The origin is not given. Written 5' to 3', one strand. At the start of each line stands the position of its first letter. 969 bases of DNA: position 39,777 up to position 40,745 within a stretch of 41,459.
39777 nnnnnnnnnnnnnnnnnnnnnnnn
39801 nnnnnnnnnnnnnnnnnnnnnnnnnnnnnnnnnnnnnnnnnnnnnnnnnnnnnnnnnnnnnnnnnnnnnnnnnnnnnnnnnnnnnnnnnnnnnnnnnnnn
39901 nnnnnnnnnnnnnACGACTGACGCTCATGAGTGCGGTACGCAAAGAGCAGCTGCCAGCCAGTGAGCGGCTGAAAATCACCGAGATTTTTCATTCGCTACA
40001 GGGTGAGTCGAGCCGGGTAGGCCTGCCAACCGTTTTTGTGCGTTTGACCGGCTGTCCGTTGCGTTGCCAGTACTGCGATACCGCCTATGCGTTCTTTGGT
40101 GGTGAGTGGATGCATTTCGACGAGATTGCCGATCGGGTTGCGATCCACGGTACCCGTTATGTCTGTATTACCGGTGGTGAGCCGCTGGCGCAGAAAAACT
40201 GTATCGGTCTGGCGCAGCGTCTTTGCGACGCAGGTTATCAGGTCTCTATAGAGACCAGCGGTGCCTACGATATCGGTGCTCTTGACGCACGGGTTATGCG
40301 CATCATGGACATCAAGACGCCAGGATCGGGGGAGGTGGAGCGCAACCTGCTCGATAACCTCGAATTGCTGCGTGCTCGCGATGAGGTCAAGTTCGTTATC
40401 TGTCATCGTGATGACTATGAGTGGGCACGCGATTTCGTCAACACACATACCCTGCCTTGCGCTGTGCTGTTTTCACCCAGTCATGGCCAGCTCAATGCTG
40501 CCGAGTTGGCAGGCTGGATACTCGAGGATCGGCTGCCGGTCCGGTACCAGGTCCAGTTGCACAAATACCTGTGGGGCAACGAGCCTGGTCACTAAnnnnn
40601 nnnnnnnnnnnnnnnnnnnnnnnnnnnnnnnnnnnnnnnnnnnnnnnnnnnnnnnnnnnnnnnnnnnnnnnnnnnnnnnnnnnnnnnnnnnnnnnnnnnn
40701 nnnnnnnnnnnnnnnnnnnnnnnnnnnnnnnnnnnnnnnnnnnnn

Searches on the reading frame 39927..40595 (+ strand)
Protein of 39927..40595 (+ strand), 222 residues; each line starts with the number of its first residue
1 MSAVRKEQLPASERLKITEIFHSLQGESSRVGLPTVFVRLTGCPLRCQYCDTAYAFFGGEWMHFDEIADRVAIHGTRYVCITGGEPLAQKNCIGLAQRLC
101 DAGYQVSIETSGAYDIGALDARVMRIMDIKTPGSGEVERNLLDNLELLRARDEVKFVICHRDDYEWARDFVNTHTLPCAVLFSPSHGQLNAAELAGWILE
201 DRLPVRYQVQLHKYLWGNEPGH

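Call 11: search_protein_families(library=pfam, proteins=[window:39927-40595:+], max_evalue=0.001)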
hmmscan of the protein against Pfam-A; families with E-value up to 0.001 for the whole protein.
window:39927-40595:+ (222 aa): 2 families
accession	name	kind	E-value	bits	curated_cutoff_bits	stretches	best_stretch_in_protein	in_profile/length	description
PF04055.27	Radical_SAM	-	1.1e-12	48.9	29.5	1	41-114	5-88/166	Radical SAM superfamily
PF13353.11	Fer4_12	-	0.00048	20.9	22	1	26-121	3-99/137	4Fe-4S single cluster domain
